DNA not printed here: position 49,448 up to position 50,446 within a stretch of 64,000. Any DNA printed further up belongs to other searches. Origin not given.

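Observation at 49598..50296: CRP/FNR-family regulator with an unusual internal Cys cluster (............); candidate cognate factor for the palindrome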

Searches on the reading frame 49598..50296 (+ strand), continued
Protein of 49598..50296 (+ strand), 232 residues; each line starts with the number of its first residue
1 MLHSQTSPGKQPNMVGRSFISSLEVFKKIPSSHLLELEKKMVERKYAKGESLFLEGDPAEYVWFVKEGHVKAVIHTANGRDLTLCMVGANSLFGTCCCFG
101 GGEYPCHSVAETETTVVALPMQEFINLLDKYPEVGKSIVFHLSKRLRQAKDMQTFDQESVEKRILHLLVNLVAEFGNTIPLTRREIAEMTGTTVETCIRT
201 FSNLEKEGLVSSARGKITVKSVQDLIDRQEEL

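Call 11: search_solved_structures(query=A1, max_evalue=0.001, show_alignments=3)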
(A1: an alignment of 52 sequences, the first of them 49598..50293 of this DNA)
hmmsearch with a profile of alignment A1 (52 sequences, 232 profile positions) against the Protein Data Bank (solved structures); distinct sequences matched with E-value up to 0.001: 145 (the best 60 are shown).
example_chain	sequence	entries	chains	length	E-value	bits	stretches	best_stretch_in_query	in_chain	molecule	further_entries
9ya0_MA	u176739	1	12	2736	2.2e-24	89.4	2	18-129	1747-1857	PCR12, TGME49_219070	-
3r6s_A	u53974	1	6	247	3e-24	88.9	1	17-228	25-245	transcription regulator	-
4byy_A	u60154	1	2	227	3.5e-24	88.7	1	18-228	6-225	TRANSCRIPTIONAL REGULATOR, CRP/FNR FAMILY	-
4cyd_A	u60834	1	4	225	4e-24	88.5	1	19-228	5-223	PROBABLE TRANSCRIPTION REGULATOR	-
3i54_A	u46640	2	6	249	4.4e-23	85.1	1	17-228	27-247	Transcriptional regulator, Crp/Fnr family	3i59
3d0s_A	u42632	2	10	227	5.2e-23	84.8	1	19-228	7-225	TRANSCRIPTIONAL REGULATORY PROTEIN | PROBABLE TRANSCRIPTIONAL REGULATORY PROTEIN (PROBABLY CRP/ FNR-FAMILY)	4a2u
4ev0_A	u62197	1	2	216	5.6e-23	84.7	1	28-225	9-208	Transcription regulator, Crp family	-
3mzh_A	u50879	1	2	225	5.9e-23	84.7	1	19-228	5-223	PROBABLE TRANSCRIPTIONAL REGULATORY PROTEIN (PROBABLY CRP/FNR-FAMILY)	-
3h3u_A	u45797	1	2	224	6.5e-23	84.5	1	20-228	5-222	PROBABLE TRANSCRIPTIONAL REGULATORY PROTEIN (PROBABLY CRP/FNR-FAMILY)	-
8h3v_X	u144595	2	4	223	1.6e-20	76.7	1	44-227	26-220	NtcA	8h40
3la2_A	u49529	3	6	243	2e-20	76.4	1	44-227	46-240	Global nitrogen regulator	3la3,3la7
7ets_A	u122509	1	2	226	3e-19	72.5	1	22-228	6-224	Crp/Fnr family transcriptional regulator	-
2pqq_A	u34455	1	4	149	5.1e-19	71.8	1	25-152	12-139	Putative transcriptional regulator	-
2xgx_A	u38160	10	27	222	1.1e-18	70.6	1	44-228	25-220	GLOBAL NITROGEN REGULATOR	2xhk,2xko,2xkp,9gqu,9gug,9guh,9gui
2gau_A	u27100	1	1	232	1.1e-16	64.1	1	34-227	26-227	transcriptional regulator, Crp/Fnr family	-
9qmc_A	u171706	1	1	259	2.5e-13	53.1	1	14-227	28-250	FNR type regulator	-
9qly_A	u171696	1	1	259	1.1e-12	51.1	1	21-227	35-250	FNR type regulator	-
8qto_A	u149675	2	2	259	4.4e-12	49.1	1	30-227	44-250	FNR type regulator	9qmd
3dkw_A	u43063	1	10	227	1.9e-11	47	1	15-223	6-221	DNR protein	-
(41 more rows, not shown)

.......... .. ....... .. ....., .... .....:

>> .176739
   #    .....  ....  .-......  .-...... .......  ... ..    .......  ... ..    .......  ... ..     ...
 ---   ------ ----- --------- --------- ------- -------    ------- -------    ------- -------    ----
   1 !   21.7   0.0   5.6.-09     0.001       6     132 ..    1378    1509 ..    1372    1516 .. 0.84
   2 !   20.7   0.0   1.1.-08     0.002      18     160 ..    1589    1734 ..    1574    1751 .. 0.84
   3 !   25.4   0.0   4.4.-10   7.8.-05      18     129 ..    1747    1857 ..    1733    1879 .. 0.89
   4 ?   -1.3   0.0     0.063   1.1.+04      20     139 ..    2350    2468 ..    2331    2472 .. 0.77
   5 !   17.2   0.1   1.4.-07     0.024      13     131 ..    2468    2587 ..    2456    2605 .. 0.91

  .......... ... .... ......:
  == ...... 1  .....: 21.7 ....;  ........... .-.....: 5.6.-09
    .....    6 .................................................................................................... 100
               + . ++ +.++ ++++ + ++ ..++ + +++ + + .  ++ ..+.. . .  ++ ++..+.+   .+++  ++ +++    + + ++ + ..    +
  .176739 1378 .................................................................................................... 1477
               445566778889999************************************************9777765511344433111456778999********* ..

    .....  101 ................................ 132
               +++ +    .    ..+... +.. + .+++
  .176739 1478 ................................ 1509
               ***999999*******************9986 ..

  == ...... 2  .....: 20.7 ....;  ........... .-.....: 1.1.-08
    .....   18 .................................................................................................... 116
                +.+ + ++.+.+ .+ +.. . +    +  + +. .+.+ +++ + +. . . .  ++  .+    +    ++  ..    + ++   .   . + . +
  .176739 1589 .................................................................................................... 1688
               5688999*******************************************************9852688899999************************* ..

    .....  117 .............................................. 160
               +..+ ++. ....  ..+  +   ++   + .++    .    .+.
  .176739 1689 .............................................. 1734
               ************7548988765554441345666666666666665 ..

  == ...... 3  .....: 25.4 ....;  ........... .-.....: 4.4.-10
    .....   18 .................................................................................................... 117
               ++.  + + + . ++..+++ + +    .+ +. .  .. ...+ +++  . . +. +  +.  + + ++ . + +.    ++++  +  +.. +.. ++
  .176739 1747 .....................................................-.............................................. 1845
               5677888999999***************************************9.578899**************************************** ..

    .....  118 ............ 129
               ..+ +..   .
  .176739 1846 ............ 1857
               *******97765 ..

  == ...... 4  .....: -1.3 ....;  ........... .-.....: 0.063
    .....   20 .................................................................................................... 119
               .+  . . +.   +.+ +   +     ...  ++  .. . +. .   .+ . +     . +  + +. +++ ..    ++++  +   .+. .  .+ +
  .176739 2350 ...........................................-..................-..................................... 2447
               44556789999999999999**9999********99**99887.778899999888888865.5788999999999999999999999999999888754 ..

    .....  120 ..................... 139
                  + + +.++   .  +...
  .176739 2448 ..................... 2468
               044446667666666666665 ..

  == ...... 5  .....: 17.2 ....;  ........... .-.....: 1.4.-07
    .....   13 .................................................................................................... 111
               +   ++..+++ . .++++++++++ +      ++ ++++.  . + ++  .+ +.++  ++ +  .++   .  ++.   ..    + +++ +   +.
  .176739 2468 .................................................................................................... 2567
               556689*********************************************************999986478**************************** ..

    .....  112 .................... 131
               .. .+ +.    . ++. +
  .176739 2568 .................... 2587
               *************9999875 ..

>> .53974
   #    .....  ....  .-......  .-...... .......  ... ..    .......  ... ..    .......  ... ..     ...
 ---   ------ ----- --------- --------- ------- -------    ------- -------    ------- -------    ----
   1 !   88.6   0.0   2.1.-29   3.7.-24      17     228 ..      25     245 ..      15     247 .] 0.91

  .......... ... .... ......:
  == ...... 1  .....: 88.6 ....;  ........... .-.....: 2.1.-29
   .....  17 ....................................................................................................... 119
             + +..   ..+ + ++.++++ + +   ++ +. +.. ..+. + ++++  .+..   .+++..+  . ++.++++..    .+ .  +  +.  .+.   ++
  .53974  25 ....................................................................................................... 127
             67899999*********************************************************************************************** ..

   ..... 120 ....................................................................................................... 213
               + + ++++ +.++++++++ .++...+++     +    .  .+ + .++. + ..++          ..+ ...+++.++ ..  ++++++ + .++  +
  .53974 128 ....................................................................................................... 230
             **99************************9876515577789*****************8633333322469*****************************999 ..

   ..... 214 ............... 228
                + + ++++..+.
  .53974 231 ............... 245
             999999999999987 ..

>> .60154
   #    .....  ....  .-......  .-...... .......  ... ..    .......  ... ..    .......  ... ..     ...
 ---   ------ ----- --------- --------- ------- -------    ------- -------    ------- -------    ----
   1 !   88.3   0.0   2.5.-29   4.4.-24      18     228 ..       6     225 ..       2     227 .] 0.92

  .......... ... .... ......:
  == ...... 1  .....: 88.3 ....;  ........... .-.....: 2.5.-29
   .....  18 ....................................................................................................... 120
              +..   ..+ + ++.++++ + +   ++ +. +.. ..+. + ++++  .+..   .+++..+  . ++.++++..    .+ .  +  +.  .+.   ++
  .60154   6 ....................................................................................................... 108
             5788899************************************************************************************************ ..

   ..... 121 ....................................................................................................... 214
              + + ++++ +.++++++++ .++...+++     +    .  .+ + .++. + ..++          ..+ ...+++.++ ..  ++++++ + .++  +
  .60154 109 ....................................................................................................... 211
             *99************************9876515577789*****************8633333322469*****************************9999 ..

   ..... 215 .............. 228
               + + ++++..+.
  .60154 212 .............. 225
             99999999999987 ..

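Call 12: find_related_loci(query=A1, collection=genome_contigs, flank=10000)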
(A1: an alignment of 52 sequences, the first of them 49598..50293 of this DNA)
Query A1 (232 aa) in genome_contigs; peptide patterns used: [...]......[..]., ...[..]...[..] (x = any residue, [..] = any of these).
330 stretches matched a pattern; 310 encode a relative of the query (tblastn E <= 1e-3); the best 80 are kept; 77 distinct loci.
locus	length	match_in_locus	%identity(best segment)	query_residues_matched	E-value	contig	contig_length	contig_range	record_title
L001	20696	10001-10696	94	1-232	3e-151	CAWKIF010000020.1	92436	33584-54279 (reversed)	MAG: candidate division FCPU426 bacterium isolate MFD04780.bin.2.20 genome assembly, contig: contig_119860, whole genome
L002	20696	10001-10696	84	1-232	2e-136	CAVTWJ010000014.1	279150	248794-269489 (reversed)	MAG: candidate division FCPU426 bacterium isolate MFD09286.bin.2.88 genome assembly, contig: contig_40353, whole genome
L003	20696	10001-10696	81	1-232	1e-133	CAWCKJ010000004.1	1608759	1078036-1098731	MAG: candidate division FCPU426 bacterium isolate MFD01231.bin.1.41 genome assembly, contig: contig_18727, whole genome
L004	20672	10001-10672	83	9-232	8e-132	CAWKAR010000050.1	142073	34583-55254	MAG: candidate division FCPU426 bacterium isolate MFD03726.bin.1.149 genome assembly, contig: contig_43454, whole genome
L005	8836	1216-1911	79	1-232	9e-130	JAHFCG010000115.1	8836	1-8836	MAG: candidate division FCPU426 bacterium isolate nzgw216 NODE_4082_length_8837_cov_3.230266, whole genome shotgun seque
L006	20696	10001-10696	77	1-232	6e-125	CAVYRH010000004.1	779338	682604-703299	MAG: uncultured proteobacterium isolate MFD05512.bin.1.167 genome assembly, contig: contig_18874, whole genome shotgun s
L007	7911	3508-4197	74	1-230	2e-121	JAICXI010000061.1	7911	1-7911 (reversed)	MAG: bacterium isolate LS_FP_2_bin.106 k141_3112270_length_7911_cov_8.0000, whole genome shotgun sequence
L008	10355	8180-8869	71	1-230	2e-117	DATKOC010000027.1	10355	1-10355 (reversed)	MAG TPA_asm: bacterium isolate SMAG_U14754 k141_2348988, whole genome shotgun sequence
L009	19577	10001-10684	73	5-232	4e-117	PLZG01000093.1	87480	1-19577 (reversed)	MAG: candidate division FCPU426 bacterium isolate palsa_1180 73.20120700_P3D.179_contig_81826, whole genome shotgun sequ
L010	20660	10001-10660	74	10-229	2e-114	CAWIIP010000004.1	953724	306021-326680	MAG: uncultured proteobacterium isolate MFD09286.bin.2.44 genome assembly, contig: contig_79827, whole genome shotgun se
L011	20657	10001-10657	73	14-232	5e-114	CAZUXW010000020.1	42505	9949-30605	MAG TPA_asm: uncultured bacterium isolate binchicken_co54_368 genome assembly, contig: NODE_1512_length_42505_cov_22.289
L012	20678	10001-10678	72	7-229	5e-113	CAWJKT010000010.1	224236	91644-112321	MAG: uncultured proteobacterium isolate MFD05512.bin.2.30 genome assembly, contig: contig_23346, whole genome shotgun se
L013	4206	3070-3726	73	14-232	7e-113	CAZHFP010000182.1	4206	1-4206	MAG TPA_asm: uncultured bacterium isolate binchicken_co54_505 genome assembly, contig: NODE_41589_length_4206_cov_14.471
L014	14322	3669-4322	68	14-231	1e-106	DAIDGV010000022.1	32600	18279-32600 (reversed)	MAG TPA_asm: candidate division FCPU426 bacterium isolate clean3 k141_1055182, whole genome shotgun sequence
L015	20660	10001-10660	67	13-232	4e-100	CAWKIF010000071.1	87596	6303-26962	MAG: candidate division FCPU426 bacterium isolate MFD04780.bin.2.20 genome assembly, contig: contig_2448, whole genome s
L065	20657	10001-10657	33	14-221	6e-36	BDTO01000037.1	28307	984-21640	Bacterium BMS3Bbin05 DNA, contig: NODE_28, whole genome shotgun sequence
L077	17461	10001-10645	33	20-225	4e-35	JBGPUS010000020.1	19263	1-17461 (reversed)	MAG: Nitrospirota bacterium isolate OBJ1_062018_110_38 k141_2560302_length_19263_cov_147.2643, whole genome shotgun sequ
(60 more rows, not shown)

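Call 21: search_protein_families(library=pfam, proteins=[L077:10790-11200:-, L077:10772-11203:+, L077:11842-12528:+, L077:12590-13909:+, L077:9504-9995:+, L065:10752-11165:-, L065:11941-13506:+, L065:9382-9870:+, L065:7567-9303:+, L065:13475-14383:+], max_evalue=0.0001)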
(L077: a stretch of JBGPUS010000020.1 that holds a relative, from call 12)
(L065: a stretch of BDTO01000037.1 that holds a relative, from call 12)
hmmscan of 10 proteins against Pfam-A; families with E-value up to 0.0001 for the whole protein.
L077:10790-11200:- (136 aa): 1 family
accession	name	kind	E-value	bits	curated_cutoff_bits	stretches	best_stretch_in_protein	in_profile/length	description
PF00115.25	COX1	-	5.5e-08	32.5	34.8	1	36-93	343-399/436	Cytochrome C and Quinol oxidase polypeptide I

L077:10772-11203:+ (143 aa): 0 families

L077:11842-12528:+ (228 aa): 1 family
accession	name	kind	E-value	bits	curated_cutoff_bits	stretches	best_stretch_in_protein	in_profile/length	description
PF06508.19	QueC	-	6.9e-69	232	22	1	6-218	2-209/210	Queuosine biosynthesis protein QueC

L077:12590-13909:+ (439 aa): 0 families

L077:9504-9995:+ (163 aa): 5 families
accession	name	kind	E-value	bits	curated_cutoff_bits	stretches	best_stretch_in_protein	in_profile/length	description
PF00583.31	Acetyltransf_1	-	1.8e-16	60.9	20.7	1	45-127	33-116/116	Acetyltransferase (GNAT) family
PF13508.13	Acetyltransf_7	-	5.8e-14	52.7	27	1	47-128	5-83/84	Acetyltransferase (GNAT) domain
PF13673.13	Acetyltransf_10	-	2.8e-09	37.4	23.6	1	37-131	21-111/128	Acetyltransferase (GNAT) domain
PF08445.16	FR47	-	8.3e-07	29.4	22.1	1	70-130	20-80/86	FR47-like protein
PF13527.13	Acetyltransf_9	-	9.6e-05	22.8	25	0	70-129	71-126/127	Acetyltransferase (GNAT) domain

L065:10752-11165:- (137 aa): 1 family
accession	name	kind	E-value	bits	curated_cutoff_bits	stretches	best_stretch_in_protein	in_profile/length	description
PF00115.25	COX1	-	9.2e-09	35.1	34.8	1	38-92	345-398/436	Cytochrome C and Quinol oxidase polypeptide I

L065:11941-13506:+ (521 aa): 4 families
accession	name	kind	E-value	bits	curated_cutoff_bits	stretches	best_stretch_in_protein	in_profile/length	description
PF00270.35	DEAD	-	2.8e-54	183.8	26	1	28-191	1-165/167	DEAD/DEAH box helicase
PF00271.37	Helicase_C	-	8.3e-38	129.5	23.5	1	227-336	1-110/110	Helicase conserved C-terminal domain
PF03880.21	DbpA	-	1.1e-19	70.7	25.6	1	443-513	1-71/72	DbpA RNA binding domain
PF04851.21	ResIII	-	4.8e-08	33.5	22.5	1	43-187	25-163/164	Type III restriction enzyme, res subunit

L065:9382-9870:+ (162 aa): 4 families
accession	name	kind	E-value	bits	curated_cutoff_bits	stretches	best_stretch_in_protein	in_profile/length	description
PF10369.15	ALS_ss_C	-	4.6e-31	107.1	23.2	1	84-157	1-74/74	Small subunit of acetolactate synthase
PF22629.2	ACT_AHAS_ss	-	9.9e-26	90.1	27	1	5-72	1-67/67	AHAS small subunit-like ACT domain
PF13710.12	ACT_5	-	4.7e-16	58.8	27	1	14-73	4-62/62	ACT domain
PF01842.31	ACT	-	4.9e-16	58.6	27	1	3-68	1-65/66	ACT domain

L065:7567-9303:+ (578 aa): 3 families
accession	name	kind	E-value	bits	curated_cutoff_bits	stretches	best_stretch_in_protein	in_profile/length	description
PF02775.26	TPP_enzyme_C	-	1.8e-55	187.3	21.9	1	392-538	2-150/151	Thiamine pyrophosphate enzyme, C-terminal TPP binding domain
PF00205.28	TPP_enzyme_M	-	3.9e-50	169.5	30.4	1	193-328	1-137/137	Thiamine pyrophosphate enzyme, central domain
PF02776.23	TPP_enzyme_N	-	1.1e-41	141.7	26.8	1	4-119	2-118/119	Thiamine pyrophosphate enzyme, N-terminal TPP binding domain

L065:13475-14383:+ (302 aa): 1 family
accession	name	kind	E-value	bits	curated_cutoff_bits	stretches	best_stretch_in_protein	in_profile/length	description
PF01261.30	AP_endonuc_2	-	6.8e-43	147.6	31.1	1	29-280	2-237/249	Xylose isomerase-like TIM barrel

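Call 31: predict_structure(alignment_id=A1)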
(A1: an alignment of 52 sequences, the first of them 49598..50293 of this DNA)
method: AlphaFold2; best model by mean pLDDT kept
length: 232 residues; sequences in the alignment: 52
mean_pLDDT: 82.1   pTM: 0.66
mean pLDDT of the five models: 82.1, 81.4, 77.9, 76.6, 70.8
residues with pLDDT >= 90: 81; 70-90: 119; 50-70: 16; < 50: 16
segments of 3 or more residues with pLDDT < 50: 1-16
pLDDT, mean of each block of 10 residues (from residue 1): 36 50 82 86 92 77 90 80 83 76 74 91 91 88 80 72 91 89 88 91 95 91 93 88
secondary structure, 60 per line:
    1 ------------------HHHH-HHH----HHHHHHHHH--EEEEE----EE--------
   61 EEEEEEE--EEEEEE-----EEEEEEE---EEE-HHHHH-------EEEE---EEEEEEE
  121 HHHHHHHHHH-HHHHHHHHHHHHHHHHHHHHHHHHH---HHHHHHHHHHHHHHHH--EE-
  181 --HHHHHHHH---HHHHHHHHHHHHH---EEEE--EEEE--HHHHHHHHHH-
elements in order: H19-22 H31-39 E42-46 E61-67 E70-75 E81-87 E91-93 H95-99 E107-110 E114-120 H121-130 H132-156 H160-175 H183-190 H194-206 E210-213 E216-219 H222-231
